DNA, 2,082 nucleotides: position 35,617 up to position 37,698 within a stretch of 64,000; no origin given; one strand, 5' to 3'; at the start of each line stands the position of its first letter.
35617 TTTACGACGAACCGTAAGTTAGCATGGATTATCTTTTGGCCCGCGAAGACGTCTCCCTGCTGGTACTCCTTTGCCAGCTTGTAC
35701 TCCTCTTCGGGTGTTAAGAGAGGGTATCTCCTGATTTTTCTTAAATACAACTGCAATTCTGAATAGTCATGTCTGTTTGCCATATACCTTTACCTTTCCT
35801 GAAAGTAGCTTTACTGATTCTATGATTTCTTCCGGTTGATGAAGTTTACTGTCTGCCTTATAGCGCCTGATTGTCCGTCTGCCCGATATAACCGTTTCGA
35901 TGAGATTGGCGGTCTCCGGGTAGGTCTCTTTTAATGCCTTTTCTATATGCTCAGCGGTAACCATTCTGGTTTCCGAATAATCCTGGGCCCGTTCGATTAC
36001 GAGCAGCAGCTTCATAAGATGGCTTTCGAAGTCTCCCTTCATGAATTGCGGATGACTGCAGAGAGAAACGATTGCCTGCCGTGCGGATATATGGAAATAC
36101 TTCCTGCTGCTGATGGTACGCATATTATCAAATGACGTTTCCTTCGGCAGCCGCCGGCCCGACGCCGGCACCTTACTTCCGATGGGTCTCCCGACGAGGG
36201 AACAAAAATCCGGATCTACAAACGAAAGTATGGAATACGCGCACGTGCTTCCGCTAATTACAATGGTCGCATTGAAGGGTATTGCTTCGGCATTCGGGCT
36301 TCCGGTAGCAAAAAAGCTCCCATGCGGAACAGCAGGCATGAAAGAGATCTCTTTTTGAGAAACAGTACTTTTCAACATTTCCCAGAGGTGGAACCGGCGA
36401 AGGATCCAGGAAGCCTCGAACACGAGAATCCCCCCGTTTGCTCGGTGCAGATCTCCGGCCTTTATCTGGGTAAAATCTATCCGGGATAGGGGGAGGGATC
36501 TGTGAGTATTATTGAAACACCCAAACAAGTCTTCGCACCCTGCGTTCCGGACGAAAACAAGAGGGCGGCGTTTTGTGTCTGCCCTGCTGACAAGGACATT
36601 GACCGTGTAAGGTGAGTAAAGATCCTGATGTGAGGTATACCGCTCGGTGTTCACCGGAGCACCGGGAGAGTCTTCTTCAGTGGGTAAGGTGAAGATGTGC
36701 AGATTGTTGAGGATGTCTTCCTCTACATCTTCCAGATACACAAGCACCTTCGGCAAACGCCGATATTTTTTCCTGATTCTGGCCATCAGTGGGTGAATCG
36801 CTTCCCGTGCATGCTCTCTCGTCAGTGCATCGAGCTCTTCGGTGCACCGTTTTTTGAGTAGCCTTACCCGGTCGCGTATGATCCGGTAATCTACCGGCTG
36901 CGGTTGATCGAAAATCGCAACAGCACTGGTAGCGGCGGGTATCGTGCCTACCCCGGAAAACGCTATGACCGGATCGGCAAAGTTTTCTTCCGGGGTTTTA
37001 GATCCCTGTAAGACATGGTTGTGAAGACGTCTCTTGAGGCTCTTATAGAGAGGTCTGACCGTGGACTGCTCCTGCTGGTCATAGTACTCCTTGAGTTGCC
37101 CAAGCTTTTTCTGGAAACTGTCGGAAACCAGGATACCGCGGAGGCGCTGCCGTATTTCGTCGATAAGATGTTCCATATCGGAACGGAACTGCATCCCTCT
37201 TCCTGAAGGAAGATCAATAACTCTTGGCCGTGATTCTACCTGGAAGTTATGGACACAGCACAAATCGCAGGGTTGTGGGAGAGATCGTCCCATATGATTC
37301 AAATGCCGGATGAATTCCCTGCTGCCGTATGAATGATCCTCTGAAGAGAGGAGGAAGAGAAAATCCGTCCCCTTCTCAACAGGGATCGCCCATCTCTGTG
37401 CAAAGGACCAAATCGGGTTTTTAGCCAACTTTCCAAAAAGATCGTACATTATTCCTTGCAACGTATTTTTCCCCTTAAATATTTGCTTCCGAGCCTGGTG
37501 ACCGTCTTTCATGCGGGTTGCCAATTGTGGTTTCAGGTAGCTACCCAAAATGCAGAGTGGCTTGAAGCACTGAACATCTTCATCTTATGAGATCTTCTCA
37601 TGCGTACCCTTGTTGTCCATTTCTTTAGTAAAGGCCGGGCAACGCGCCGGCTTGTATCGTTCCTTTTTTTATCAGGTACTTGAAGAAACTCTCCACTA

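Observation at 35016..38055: Sigma factor co-transcribed with a Lon-like pseudo-AAA+ protein and a strongly translated 88-aa unknown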

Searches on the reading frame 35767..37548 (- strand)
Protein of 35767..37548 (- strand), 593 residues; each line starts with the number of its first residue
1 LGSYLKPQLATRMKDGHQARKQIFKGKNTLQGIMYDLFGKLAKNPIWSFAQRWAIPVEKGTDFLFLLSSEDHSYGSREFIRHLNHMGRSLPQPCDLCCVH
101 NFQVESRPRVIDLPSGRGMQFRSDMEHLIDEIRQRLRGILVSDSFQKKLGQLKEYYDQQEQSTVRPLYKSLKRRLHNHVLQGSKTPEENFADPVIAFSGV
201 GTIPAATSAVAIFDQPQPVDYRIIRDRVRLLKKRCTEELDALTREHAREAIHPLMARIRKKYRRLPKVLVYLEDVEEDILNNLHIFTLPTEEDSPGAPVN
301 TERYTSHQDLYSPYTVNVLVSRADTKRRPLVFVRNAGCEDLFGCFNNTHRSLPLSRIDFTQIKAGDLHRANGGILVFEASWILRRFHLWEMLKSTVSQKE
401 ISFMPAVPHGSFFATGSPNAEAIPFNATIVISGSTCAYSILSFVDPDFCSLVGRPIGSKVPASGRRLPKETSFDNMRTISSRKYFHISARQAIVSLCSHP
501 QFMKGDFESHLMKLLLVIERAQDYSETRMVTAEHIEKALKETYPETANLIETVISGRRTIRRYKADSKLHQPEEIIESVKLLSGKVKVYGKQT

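Call 3: search_protein_families(library=pfam, proteins=[window:35767-37548:-], max_evalue=1)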
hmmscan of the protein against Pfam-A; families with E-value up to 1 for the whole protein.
window:35767-37548:- (593 aa): 2 families
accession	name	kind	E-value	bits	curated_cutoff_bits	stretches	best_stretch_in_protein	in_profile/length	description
PF13654.12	AAA_32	-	4.4e-23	82.2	21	1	327-450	2-124/133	LonB-like, AAA domain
PF20437.3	LonC_helical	-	1.8e-10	41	24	1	95-128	1-34/34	Lon-like LonC helical domain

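Call 4: search_protein_families(library=ncbifam, proteins=[window:35767-37548:-], max_evalue=1)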
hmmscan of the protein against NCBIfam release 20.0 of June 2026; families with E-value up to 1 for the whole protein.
window:35767-37548:- (593 aa): 0 families

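Call 5: search_solved_structures(query=window:35767-37548:-, max_evalue=1, show_alignments=2)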
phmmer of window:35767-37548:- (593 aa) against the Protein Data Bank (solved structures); distinct sequences matched with E-value up to 1: 7.
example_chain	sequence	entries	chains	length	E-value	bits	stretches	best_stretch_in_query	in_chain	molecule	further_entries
4fwv_A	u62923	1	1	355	6.5e-05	25.3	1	314-439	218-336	TTC1975 peptidase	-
7eux_A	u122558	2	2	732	0.00054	22.2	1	314-451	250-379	Endopeptidase La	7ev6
4fwd_A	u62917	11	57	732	0.00054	22.2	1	314-451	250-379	TTC1975 peptidase | endopeptidase La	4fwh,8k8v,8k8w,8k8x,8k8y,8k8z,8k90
7euy_A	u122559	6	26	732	0.00055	22.2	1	314-451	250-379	Endopeptidase La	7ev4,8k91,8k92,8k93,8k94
4fwg_A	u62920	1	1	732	0.00091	21.5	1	314-449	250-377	TTC1975 peptidase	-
4fw9_A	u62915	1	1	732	0.0012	21.1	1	314-449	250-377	TTC1975 peptidase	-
1ug3_A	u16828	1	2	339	0.37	12.9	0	204-256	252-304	eukaryotic protein synthesis initiation factor 4G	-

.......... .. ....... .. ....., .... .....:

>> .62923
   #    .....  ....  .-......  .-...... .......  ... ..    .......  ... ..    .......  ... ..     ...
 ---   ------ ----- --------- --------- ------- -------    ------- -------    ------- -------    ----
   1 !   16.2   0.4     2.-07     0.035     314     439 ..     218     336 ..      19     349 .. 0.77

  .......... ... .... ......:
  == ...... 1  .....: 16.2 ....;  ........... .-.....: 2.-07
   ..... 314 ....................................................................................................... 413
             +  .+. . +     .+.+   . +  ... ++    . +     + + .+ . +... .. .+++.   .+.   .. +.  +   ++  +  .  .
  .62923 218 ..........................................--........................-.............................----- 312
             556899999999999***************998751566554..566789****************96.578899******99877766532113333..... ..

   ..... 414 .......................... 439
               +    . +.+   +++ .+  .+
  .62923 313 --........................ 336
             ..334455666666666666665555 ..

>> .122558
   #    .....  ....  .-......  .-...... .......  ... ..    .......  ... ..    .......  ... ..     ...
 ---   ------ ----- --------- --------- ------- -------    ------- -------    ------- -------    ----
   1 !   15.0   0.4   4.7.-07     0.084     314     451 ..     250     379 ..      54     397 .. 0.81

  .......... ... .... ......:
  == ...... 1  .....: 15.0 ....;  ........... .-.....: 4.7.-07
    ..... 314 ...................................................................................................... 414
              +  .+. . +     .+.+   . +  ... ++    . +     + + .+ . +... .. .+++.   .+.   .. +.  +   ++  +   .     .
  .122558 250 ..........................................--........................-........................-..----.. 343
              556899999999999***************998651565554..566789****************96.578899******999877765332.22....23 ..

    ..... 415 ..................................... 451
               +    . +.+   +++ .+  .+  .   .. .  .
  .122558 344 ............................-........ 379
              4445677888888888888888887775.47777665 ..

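Call 6: search_protein_families(library=padloc, proteins=[window:35767-37548:-], max_evalue=1)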
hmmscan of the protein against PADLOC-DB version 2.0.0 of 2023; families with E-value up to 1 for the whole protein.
window:35767-37548:- (593 aa): 0 families

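Call 7: find_homologous_proteins(query=window:35767-37548:-, max_evalue=0.001)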
Query window:35767-37548:- (593 aa): 72 proteins with E <= 0.001 among 6667 candidates.
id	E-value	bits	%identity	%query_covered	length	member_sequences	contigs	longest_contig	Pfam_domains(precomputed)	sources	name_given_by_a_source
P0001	0.0e+0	1071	100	80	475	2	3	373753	PF13654.13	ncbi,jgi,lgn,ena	-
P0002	4.8e-216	737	61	94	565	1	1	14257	PF13654.13,PF20437.4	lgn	-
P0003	1.3e-160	554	63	67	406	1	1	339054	PF13654.13,PF20437.4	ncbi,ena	-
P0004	3.5e-149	517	48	92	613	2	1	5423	PF13654.13,PF20437.4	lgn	-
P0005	1.0e-138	482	47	90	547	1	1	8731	PF13654.13,PF20437.4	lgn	-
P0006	9.5e-127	442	45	90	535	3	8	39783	PF13654.13,PF20437.4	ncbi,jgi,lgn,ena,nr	ncbi:MAG TPA: AAA family ATPase [Deltaproteobacteria bacterium]|nr:AAA family ATPase [Deltaproteobac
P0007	1.3e-124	435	44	90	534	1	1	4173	PF13654.13,PF20437.4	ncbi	-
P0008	1.5e-97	346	36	95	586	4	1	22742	PF13654.13,PF20437.4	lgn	-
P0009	5.2e-72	262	35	90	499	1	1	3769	PF13654.13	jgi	jgi:hypothetical protein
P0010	8.8e-72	261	35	83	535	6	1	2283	PF13654.13,PF20437.4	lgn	-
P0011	1.3e-39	155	26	78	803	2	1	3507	PF13654.13,PF20436.5,PF05362.20,PF20437.4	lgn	-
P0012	1.3e-39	155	28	80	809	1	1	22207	PF13654.13,PF20436.5,PF05362.20,PF20437.4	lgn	-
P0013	1.6e-39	155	27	86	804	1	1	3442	PF13654.13,PF20436.5,PF05362.20,PF20437.4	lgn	-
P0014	9.5e-39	152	28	76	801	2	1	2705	PF13654.13,PF20436.5,PF05362.20,PF20437.4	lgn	-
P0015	2.2e-36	144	25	77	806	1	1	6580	PF13654.13,PF20436.5,PF05362.20,PF20437.4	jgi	-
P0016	3.4e-36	143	27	80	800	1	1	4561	PF13654.13,PF20436.5,PF05362.20,PF20437.4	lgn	-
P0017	3.5e-36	143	27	77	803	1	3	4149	PF13654.13,PF20436.5,PF05362.20,PF20437.4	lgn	-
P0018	6.7e-36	143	27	76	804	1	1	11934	PF13654.13,PF20436.5,PF05362.20,PF20437.4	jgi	jgi:lon-related putative ATP-dependent protease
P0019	1.2e-35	142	25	77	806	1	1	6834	PF13654.13,PF20436.5,PF05362.20,PF20437.4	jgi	-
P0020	2.0e-34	138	30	61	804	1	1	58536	PF13654.13,PF20436.5,PF05362.20,PF20437.4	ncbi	-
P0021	1.6e-33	135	25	62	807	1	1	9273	PF13654.13,PF20436.5,PF05362.20,PF20437.4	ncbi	-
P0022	6.1e-33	133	26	83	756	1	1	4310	PF13654.13,PF20436.5,PF05362.20,PF20437.4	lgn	-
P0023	8.0e-33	132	29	62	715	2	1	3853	PF13654.13,PF20436.5,PF05362.20,PF20437.4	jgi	-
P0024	4.7e-32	130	26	80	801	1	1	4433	PF13654.13,PF20436.5,PF05362.20,PF20437.4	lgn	-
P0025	5.4e-32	130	27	76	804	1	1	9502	PF13654.13,PF20436.5,PF05362.20,PF20437.4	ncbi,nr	ncbi:MAG: AAA family ATPase [Nitrospirae bacterium]|nr:AAA family ATPase [Nitrospirota bacterium]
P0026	1.6e-31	128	26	78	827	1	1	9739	PF13654.13,PF20436.5,PF05362.20,PF20437.4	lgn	-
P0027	1.6e-31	128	26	78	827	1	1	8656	PF13654.13,PF20436.5,PF05362.20,PF20437.4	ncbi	-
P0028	1.1e-30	125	28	64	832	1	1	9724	PF13654.13,PF20436.5,PF05362.20,PF20437.4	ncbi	-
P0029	1.4e-30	125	25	76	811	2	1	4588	PF13654.13,PF20436.5,PF05362.20,PF20437.4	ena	-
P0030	4.8e-30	123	25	67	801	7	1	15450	PF13654.13,PF20436.5,PF05362.20,PF20437.4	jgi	jgi:lon-related putative ATP-dependent protease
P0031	6.4e-30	123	26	60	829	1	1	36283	PF13654.13,PF20436.5,PF05362.20,PF20437.4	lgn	-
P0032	3.6e-29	120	26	60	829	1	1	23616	PF13654.13,PF20436.5,PF05362.20,PF20437.4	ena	-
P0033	6.2e-29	120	28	62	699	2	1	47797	PF13654.13,PF20436.5,PF20437.4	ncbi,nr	ncbi:MAG: AAA family ATPase, partial [Proteobacteria bacterium]|nr:AAA family ATPase [Pseudomonadota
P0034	6.9e-29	119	29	64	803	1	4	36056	PF13654.13,PF20436.5,PF05362.20,PF20437.4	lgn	-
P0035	2.4e-28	118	29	63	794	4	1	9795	PF13654.13,PF20436.5,PF05362.20,PF20437.4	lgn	-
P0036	1.5e-27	115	28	64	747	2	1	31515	PF13654.13,PF20436.5,PF05362.20,PF20437.4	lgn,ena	-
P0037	2.6e-27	114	28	62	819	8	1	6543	PF13654.13,PF20436.5,PF05362.20,PF20437.4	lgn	-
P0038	3.2e-27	114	28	63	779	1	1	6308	PF13654.13,PF20436.5,PF05362.20,PF20437.4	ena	-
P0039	3.3e-27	114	28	61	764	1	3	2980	PF13654.13,PF20436.5,PF05362.20,PF20437.4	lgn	-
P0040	6.5e-27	113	28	63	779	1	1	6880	PF13654.13,PF20436.5,PF05362.20,PF20437.4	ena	-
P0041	7.4e-27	113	28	63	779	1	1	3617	PF13654.13,PF20436.5,PF05362.20,PF20437.4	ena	-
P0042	7.4e-27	113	28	63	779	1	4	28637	PF13654.13,PF20436.5,PF05362.20,PF20437.4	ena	-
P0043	8.1e-27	113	25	78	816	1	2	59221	PF13654.13,PF20436.5,PF05362.20,PF20437.4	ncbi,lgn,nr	ncbi:MAG: AAA family ATPase [Ignavibacteriae bacterium]|nr:AAA family ATPase [Ignavibacteriota bacte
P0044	1.4e-26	112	27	61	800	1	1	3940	PF13654.13,PF20436.5,PF05362.20,PF20437.4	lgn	-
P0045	1.8e-26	111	28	60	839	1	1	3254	PF13654.13,PF20436.5,PF05362.20,PF20437.4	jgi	jgi:lon-related putative ATP-dependent protease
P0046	3.1e-26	111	30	64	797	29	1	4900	PF13654.13,PF20436.5,PF05362.20,PF20437.4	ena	-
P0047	7.4e-26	109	24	78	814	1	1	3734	PF13654.13,PF20436.5,PF05362.20,PF20437.4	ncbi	ncbi:MAG TPA: AAA family ATPase [Bacteroidota bacterium]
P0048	7.8e-26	109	28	65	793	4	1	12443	PF13654.13,PF20436.5,PF05362.20,PF20437.4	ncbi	-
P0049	1.7e-25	108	29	64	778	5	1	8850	PF13654.13,PF20436.5,PF05362.20,PF20437.4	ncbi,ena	-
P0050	2.5e-25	108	25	61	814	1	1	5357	PF13654.13,PF20436.5,PF05362.20,PF20437.4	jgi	-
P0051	3.5e-25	107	28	63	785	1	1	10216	PF13654.13,PF20436.5,PF05362.20,PF20437.4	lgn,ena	-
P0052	1.0e-24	106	29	64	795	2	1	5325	PF13654.13,PF20436.5,PF05362.20,PF20437.4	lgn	-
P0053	1.6e-24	105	28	61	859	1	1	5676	PF13654.13,PF20436.5,PF05362.20,PF20437.4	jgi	jgi:predicted ATP-dependent protease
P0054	1.7e-24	105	29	64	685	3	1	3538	PF13654.13,PF20436.5,PF05362.20,PF20437.4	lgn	-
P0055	4.0e-24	104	27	66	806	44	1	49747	PF13654.13,PF20436.5,PF05362.20,PF20437.4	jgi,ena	jgi:predicted ATP-dependent protease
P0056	4.3e-24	104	27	59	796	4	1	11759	PF13654.13,PF20436.5,PF05362.20,PF20437.4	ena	-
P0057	5.0e-24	103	28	65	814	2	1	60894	PF13654.13,PF20436.5,PF05362.20,PF20437.4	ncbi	-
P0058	5.3e-24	103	27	61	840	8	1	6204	PF13654.13,PF20436.5,PF05362.20,PF20437.4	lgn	-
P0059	5.6e-24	103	26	61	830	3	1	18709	PF13654.13,PF20436.5,PF05362.20,PF20437.4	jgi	-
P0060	1.1e-23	102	28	65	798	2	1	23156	PF13654.13,PF20436.5,PF20437.4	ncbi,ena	-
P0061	6.5e-23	100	27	63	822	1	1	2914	PF13654.13,PF20436.5,PF20437.4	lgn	-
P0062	1.3e-22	99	27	81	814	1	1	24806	PF13654.13,PF20436.5,PF05362.20,PF20437.4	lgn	-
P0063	4.0e-22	97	25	79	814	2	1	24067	PF13654.13,PF20436.5,PF05362.20,PF20437.4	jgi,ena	jgi:lon-related putative ATP-dependent protease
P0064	6.6e-22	96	27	65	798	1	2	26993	PF13654.13,PF20436.5,PF05362.20,PF20437.4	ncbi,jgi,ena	-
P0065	1.6e-21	95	28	65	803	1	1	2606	PF13654.13,PF20436.5,PF05362.20,PF20437.4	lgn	-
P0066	3.3e-21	94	27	60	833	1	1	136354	PF13654.13,PF20436.5,PF05362.20,PF20437.4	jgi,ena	-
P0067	2.4e-19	88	26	65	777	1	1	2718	PF13654.13,PF20436.5,PF20437.4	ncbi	ncbi:MAG: AAA family ATPase [Alphaproteobacteria bacterium]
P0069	2.8e-16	78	23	66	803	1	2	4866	PF13654.13,PF20436.5,PF05362.20,PF20437.4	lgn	-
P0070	6.0e-15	73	22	60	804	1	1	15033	PF13654.13,PF20436.5,PF05362.20,PF20437.4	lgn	-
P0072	6.2e-13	67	25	61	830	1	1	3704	PF13654.13,PF20436.5,PF05362.20,PF20437.4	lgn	-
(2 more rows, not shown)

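Call 8: find_encoding_contigs(protein=P0001, flank=6000, max_places=3)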
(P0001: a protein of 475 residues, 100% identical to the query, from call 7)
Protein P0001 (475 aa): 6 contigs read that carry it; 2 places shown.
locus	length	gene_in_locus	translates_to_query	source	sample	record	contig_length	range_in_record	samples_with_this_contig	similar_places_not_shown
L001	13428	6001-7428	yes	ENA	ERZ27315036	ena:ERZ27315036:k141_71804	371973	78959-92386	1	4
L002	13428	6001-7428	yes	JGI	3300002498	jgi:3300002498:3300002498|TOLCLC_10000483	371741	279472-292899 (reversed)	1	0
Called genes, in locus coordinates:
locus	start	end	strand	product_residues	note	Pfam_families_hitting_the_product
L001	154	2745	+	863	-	PF00072:Response_reg, PF08448:PAS_4, PF00989:PAS, PF13426:PAS_9, PF02518:HATPase_c, PF00072:Response_reg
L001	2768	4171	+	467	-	PF00072:Response_reg, PF07724:AAA_2 (faint), PF00158:Sigma54_activat, PF14532:Sigma54_activ_2, PF07728:AAA_5 (weak), PF01078:Mg_chelatase (weak), PF25601:AAA_lid_14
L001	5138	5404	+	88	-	-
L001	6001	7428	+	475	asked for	PF13654:AAA_32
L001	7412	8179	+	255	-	PF00140:Sigma70_r1_2, PF04542:Sigma70_r2, PF04545:Sigma70_r4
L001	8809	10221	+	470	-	PF00006:ATP-synt_ab, PF22919:ATP-synt_VA_C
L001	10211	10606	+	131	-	PF02823:ATP-synt_DE_N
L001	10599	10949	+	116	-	PF09527:ATPase_gene1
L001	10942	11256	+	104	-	PF12966:AtpR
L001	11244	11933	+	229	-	PF00119:ATP-synt_A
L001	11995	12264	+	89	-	PF00137:ATP-synt_C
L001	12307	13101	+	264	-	PF00430:ATP-synt_B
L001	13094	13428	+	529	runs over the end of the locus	PF02874:ATP-synt_ab_N, PF00006:ATP-synt_ab, PF00306:ATP-synt_ab_C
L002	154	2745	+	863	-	PF00072:Response_reg, PF08448:PAS_4, PF00989:PAS, PF13426:PAS_9, PF02518:HATPase_c, PF00072:Response_reg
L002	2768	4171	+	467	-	PF00072:Response_reg, PF07724:AAA_2 (faint), PF00158:Sigma54_activat, PF14532:Sigma54_activ_2, PF07728:AAA_5 (weak), PF01078:Mg_chelatase (weak), PF25601:AAA_lid_14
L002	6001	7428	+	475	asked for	PF13654:AAA_32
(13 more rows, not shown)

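Call 9: find_encoding_contigs(protein=P0002, flank=6000, max_places=3)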
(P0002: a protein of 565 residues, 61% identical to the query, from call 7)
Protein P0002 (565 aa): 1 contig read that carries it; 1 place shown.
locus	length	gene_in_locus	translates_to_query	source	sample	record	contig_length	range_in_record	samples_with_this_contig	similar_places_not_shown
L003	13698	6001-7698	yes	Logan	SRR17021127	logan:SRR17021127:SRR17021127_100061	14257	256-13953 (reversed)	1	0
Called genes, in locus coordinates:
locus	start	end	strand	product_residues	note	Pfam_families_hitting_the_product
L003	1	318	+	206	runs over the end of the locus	?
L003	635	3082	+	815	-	PF00072:Response_reg, PF08448:PAS_4, PF13188:PAS_8 (faint), PF00989:PAS, PF08448:PAS_4, PF13426:PAS_9, PF02518:HATPase_c, PF00072:Response_reg, +1 more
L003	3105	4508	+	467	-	PF00072:Response_reg, PF07724:AAA_2 (faint), PF00158:Sigma54_activat, PF01078:Mg_chelatase (faint), PF14532:Sigma54_activ_2, PF07728:AAA_5 (faint), PF25601:AAA_lid_14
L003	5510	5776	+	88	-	-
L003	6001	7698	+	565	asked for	PF20437:LonC_helical, PF13654:AAA_32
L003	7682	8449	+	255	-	PF00140:Sigma70_r1_2, PF04542:Sigma70_r2, PF04545:Sigma70_r4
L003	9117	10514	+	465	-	PF02874:ATP-synt_ab_N (weak), PF00006:ATP-synt_ab, PF22919:ATP-synt_VA_C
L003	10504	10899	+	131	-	PF02823:ATP-synt_DE_N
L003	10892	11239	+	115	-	PF09527:ATPase_gene1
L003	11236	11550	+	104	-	PF12966:AtpR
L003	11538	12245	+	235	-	PF00119:ATP-synt_A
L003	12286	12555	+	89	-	PF00137:ATP-synt_C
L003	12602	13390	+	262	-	PF00430:ATP-synt_B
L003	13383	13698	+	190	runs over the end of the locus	?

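Call 10: find_encoding_contigs(protein=P0003, flank=6000, max_places=3)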
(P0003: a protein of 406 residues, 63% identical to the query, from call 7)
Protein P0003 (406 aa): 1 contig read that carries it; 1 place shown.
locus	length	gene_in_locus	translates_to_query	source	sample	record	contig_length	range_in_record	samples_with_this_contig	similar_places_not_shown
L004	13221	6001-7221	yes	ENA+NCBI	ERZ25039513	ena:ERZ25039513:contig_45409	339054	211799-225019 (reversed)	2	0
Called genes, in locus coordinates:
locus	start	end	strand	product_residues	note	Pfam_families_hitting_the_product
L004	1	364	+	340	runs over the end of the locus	PF04055:Radical_SAM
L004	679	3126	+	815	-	PF00072:Response_reg, PF08448:PAS_4, PF13188:PAS_8 (faint), PF00989:PAS, PF08448:PAS_4 (weak), PF13426:PAS_9, PF02518:HATPase_c, PF00072:Response_reg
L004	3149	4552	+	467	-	PF00072:Response_reg, PF07724:AAA_2 (faint), PF00158:Sigma54_activat, PF14532:Sigma54_activ_2, PF07728:AAA_5 (weak), PF01078:Mg_chelatase (weak), PF25601:AAA_lid_14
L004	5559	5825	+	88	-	-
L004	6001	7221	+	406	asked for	PF20437:LonC_helical, PF13654:AAA_32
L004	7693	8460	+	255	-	PF00140:Sigma70_r1_2, PF04542:Sigma70_r2, PF04545:Sigma70_r4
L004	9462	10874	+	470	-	PF02874:ATP-synt_ab_N (weak), PF00006:ATP-synt_ab, PF22919:ATP-synt_VA_C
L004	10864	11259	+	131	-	PF02823:ATP-synt_DE_N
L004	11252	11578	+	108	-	PF09527:ATPase_gene1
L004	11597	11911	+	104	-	PF12966:AtpR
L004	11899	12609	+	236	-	PF00119:ATP-synt_A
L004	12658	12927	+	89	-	PF00137:ATP-synt_C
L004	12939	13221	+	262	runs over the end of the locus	PF00430:ATP-synt_B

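Call 11: find_encoding_contigs(protein=P0004, flank=6000, max_places=2)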
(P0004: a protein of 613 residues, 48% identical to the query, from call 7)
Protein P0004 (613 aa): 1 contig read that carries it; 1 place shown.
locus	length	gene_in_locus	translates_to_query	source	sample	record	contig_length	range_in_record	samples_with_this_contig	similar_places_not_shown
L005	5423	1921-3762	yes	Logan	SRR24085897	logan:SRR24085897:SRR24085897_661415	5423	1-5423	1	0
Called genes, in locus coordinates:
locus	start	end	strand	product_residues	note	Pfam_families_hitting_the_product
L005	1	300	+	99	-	?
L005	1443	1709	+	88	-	-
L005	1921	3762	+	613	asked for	PF20437:LonC_helical, PF13654:AAA_32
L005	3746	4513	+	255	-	PF00140:Sigma70_r1_2, PF04542:Sigma70_r2, PF04545:Sigma70_r4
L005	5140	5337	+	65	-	-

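Call 12: find_encoding_contigs(protein=P0005, flank=6000, max_places=2)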
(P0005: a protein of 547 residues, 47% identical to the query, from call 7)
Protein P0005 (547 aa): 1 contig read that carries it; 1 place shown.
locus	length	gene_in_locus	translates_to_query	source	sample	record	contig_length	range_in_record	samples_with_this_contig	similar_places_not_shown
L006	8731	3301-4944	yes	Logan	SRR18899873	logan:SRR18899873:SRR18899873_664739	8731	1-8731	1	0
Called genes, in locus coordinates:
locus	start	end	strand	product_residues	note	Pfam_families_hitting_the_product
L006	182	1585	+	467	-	PF00072:Response_reg, PF07724:AAA_2 (faint), PF00158:Sigma54_activat, PF01078:Mg_chelatase (faint), PF14532:Sigma54_activ_2, PF07728:AAA_5 (weak), PF25601:AAA_lid_14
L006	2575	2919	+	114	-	-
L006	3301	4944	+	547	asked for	PF20437:LonC_helical, PF13654:AAA_32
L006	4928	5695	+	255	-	PF00140:Sigma70_r1_2, PF04542:Sigma70_r2, PF04545:Sigma70_r4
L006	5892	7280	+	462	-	PF02874:ATP-synt_ab_N, PF00006:ATP-synt_ab, PF22919:ATP-synt_VA_C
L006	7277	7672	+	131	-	PF02823:ATP-synt_DE_N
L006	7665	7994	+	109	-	PF09527:ATPase_gene1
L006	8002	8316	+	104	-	PF12966:AtpR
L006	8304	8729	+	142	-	?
